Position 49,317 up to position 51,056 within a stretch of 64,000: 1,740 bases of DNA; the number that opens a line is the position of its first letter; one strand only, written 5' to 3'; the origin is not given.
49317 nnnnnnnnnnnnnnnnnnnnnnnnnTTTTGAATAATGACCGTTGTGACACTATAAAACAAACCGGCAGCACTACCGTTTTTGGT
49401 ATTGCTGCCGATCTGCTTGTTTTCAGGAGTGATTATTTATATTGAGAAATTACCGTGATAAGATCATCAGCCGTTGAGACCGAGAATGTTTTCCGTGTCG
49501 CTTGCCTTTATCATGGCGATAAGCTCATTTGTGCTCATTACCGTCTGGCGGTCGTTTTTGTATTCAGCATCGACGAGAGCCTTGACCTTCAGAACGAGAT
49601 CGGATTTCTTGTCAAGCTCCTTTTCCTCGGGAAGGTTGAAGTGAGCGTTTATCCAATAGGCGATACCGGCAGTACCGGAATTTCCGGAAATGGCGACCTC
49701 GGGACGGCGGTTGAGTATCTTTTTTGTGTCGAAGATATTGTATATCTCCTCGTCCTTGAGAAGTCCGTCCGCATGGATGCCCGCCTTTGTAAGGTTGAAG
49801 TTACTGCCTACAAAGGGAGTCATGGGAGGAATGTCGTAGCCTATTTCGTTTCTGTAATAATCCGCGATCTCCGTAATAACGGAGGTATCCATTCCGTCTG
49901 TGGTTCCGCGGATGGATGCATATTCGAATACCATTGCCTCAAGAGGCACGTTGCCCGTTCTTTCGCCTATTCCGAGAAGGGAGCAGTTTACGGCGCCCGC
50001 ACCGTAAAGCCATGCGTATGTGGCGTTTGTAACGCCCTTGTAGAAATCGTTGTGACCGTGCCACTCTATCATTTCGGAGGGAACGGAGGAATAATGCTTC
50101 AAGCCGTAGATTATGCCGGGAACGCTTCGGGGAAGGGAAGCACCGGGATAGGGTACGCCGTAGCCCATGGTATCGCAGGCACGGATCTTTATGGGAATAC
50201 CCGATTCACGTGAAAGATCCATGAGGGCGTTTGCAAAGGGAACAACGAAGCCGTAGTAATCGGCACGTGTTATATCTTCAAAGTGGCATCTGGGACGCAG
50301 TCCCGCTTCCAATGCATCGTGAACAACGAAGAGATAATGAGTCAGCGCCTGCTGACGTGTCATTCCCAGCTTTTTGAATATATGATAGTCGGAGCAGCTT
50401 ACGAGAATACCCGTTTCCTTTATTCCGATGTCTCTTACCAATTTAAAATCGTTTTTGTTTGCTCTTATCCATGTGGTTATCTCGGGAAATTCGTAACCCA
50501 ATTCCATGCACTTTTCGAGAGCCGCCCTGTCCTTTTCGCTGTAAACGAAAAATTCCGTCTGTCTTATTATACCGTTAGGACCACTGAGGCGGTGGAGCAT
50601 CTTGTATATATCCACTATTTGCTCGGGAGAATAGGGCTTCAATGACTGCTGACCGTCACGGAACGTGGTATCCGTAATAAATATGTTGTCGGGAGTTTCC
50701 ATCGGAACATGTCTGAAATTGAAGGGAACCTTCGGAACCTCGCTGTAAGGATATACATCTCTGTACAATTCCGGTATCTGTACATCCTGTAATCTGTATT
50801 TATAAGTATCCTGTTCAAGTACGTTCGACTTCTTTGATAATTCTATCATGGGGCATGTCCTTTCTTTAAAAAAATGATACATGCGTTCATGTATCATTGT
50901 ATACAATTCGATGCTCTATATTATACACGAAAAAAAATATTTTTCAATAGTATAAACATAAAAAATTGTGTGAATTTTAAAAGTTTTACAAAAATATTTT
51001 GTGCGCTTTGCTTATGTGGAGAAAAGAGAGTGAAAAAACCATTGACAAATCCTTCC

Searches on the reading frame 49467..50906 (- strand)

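Call 58: search_protein_families(library=pfam, proteins=[window:49467-50906:-], max_evalue=0.00001)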
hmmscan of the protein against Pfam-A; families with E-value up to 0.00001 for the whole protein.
window:49467-50906:- (479 aa): 1 family
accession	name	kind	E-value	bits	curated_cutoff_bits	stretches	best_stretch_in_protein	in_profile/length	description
PF00682.25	HMGL-like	-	2.9e-32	112.6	29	1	75-349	2-258/260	HMGL-like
